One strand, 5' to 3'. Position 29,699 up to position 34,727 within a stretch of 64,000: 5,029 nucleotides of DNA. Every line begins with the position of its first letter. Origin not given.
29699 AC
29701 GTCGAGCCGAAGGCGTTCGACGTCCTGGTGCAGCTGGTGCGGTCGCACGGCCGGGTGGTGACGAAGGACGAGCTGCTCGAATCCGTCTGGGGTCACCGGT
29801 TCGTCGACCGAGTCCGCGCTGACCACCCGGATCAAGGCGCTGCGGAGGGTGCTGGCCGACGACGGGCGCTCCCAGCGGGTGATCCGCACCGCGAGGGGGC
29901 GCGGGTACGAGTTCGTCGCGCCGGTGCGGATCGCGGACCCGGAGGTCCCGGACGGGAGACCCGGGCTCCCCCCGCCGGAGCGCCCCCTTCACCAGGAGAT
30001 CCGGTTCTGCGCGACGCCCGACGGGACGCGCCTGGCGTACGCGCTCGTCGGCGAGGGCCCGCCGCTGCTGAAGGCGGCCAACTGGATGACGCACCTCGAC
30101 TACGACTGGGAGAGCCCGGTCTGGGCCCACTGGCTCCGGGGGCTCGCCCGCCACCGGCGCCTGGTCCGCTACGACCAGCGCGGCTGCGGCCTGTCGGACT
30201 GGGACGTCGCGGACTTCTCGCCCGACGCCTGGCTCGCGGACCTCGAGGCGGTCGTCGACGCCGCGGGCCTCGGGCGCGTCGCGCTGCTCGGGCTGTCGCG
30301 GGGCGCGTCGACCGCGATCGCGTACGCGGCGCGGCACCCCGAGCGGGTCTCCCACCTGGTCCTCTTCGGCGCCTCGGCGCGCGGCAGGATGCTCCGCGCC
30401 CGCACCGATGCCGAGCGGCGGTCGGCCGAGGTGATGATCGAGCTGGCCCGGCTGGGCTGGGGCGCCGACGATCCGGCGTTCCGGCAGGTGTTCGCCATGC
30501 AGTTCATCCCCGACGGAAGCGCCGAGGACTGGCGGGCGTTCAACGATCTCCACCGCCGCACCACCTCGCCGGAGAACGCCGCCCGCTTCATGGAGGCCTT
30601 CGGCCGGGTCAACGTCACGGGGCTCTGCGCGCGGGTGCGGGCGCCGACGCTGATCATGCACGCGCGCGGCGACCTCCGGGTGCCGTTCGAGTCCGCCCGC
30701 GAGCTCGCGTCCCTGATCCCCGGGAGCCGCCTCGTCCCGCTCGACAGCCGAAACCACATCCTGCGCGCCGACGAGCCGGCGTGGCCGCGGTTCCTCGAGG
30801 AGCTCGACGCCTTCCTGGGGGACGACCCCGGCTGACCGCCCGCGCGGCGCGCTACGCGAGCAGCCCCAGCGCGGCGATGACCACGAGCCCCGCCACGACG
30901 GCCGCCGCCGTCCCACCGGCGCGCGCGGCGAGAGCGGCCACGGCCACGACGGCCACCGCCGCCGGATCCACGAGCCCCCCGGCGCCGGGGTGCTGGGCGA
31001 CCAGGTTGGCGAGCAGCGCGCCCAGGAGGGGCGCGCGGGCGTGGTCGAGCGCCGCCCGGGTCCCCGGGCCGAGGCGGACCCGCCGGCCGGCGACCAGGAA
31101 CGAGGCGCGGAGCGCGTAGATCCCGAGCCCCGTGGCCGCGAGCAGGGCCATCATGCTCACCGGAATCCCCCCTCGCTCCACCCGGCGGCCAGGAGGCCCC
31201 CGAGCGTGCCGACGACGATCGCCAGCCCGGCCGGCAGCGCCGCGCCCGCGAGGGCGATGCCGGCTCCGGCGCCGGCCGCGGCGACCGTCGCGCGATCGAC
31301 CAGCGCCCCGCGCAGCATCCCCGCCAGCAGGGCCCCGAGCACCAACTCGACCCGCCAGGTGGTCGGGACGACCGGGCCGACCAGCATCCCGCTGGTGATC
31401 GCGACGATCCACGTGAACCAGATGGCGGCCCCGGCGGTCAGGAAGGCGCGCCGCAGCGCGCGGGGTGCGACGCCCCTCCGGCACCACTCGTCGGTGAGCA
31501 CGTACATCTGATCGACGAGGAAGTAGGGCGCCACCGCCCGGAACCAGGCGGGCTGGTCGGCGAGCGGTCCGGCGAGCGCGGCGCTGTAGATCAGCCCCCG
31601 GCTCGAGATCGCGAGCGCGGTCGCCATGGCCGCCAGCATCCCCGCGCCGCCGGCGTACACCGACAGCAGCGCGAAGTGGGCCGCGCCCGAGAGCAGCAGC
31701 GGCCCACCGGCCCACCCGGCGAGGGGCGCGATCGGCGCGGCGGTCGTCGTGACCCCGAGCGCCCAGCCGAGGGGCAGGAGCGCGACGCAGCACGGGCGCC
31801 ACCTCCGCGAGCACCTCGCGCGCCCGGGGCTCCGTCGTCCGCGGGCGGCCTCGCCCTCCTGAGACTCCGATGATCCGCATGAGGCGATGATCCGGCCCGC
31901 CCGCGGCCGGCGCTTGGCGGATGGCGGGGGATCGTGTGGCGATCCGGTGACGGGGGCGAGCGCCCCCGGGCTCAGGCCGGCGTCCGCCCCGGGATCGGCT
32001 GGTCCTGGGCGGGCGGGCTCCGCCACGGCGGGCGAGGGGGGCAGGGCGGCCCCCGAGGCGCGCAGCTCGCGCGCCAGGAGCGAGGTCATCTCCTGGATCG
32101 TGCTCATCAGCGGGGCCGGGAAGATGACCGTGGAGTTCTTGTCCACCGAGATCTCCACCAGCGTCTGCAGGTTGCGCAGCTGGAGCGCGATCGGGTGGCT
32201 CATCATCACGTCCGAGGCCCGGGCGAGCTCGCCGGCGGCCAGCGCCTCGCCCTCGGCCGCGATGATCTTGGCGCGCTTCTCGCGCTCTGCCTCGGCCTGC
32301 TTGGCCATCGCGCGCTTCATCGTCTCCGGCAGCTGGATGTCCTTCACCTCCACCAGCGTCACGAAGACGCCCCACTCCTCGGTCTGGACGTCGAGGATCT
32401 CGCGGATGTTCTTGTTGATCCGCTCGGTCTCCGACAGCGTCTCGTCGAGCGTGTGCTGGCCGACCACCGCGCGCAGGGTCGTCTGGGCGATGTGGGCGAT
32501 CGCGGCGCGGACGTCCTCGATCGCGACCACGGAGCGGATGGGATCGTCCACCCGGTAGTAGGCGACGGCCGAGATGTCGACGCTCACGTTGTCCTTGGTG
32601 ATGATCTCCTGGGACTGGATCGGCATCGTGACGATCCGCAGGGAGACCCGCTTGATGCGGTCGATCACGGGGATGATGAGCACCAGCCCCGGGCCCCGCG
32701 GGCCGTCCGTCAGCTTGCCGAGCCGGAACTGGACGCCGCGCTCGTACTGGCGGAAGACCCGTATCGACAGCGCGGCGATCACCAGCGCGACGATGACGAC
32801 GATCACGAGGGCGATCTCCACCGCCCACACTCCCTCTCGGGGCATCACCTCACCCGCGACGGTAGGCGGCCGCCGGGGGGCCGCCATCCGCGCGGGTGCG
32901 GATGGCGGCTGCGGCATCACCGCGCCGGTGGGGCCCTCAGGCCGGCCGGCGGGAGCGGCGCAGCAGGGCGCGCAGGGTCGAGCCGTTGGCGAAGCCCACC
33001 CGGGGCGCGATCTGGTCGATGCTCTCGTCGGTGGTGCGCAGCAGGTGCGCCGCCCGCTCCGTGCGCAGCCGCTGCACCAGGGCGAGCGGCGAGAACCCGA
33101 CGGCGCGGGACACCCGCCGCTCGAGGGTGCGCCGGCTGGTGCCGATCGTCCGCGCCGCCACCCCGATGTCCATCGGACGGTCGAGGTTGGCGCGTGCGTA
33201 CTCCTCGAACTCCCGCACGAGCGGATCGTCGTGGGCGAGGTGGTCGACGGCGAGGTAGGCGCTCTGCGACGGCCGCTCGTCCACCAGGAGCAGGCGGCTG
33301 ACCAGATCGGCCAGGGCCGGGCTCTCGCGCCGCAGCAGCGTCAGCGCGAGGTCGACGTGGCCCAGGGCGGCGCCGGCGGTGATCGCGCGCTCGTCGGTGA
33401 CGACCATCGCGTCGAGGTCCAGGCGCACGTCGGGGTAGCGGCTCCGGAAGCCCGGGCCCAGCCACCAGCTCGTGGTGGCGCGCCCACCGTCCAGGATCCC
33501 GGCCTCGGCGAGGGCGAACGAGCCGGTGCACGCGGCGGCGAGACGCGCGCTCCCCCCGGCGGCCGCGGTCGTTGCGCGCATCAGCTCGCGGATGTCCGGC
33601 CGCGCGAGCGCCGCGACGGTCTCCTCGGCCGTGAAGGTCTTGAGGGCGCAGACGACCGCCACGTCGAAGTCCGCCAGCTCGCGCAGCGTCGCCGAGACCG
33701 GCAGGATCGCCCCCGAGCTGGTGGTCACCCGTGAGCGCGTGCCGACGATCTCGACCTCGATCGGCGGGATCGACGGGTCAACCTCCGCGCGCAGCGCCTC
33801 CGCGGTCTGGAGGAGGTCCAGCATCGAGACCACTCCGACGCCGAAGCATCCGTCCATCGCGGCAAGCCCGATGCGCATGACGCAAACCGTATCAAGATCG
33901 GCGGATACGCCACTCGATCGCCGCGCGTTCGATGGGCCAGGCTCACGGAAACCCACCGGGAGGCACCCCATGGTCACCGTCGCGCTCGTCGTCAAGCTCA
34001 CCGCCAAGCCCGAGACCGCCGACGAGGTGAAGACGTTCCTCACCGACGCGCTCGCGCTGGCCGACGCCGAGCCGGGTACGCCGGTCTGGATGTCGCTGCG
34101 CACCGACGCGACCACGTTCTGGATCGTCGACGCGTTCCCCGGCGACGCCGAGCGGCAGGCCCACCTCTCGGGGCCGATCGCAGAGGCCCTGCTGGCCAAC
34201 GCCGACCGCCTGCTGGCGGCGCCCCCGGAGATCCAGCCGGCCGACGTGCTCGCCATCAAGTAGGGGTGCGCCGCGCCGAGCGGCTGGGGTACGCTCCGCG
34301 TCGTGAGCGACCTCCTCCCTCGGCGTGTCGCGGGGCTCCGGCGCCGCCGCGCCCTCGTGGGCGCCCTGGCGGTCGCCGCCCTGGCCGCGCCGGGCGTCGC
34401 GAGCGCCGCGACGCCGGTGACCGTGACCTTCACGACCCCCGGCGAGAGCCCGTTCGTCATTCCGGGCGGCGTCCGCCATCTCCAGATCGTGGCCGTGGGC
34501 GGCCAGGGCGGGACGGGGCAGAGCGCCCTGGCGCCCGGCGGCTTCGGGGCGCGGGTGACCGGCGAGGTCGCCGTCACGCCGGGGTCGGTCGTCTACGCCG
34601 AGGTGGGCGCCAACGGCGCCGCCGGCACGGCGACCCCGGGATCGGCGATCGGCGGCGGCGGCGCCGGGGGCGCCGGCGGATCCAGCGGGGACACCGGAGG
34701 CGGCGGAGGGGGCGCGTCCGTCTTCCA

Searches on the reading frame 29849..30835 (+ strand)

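Call 7: search_protein_families(library=pfam, proteins=[window:29849-30835:+])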
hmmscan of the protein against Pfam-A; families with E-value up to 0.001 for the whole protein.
window:29849-30835:+ (328 aa): 4 families
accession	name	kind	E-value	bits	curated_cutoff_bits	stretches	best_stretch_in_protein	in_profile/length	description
PF00561.26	Abhydrolase_1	-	2.3e-20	73.8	25.8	1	90-303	14-238/245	alpha/beta hydrolase fold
PF12146.15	Hydrolase_4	-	3.5e-10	40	27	1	105-290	34-217/239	Serine aminopeptidase, S33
PF12697.13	Abhydrolase_6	-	8.3e-09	36.9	26.3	1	86-310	13-211/217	Alpha/beta hydrolase family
PF06821.19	Ser_hydrolase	-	0.0002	21.8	22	0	117-176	33-91/172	Serine hydrolase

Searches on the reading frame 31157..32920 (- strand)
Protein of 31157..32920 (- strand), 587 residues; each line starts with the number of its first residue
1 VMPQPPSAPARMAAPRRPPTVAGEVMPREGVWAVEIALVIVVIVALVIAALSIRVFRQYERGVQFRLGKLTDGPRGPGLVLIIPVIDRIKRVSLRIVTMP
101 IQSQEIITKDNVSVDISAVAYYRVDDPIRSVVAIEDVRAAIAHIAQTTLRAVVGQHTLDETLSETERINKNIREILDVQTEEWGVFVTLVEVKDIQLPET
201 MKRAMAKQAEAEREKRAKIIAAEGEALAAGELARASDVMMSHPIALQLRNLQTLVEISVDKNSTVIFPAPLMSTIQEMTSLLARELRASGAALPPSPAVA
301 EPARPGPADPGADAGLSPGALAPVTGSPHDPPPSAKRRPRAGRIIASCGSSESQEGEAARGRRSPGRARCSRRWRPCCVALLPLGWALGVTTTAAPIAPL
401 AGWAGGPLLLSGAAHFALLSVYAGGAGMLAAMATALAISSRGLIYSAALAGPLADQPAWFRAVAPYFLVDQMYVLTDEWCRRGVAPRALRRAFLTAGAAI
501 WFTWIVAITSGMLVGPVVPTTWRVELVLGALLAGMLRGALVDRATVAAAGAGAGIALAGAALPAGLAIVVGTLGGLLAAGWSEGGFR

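Call 8: search_protein_families(library=pfam, proteins=[window:31157-32920:-])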
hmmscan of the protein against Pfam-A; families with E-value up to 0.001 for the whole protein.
window:31157-32920:- (587 aa): 2 families
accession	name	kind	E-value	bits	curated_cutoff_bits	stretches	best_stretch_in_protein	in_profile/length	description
PF01145.31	Band_7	-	6.3e-40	137.5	23.6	1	57-226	4-176/176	SPFH domain / Band 7 family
PF03591.19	AzlC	-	3.3e-16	60.4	32.1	1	376-517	1-136/137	AzlC protein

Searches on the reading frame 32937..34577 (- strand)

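Call 8: search_protein_families(library=pfam, proteins=[window:32937-34577:-])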
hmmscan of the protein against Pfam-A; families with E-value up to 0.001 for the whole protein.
window:32937-34577:- (546 aa): 3 families
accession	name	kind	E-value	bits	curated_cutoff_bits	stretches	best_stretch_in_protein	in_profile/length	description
PF12833.13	HTH_18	-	6.7e-16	58.8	33.6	1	475-541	2-68/80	Helix-turn-helix domain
PF01965.30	DJ-1_PfpI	-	8.5e-06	26.1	26.6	1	255-416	16-164/165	DJ-1/PfpI family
PF00165.29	HTH_AraC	-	0.00016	22.2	26.6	0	463-501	3-41/42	Bacterial regulatory helix-turn-helix proteins, AraC family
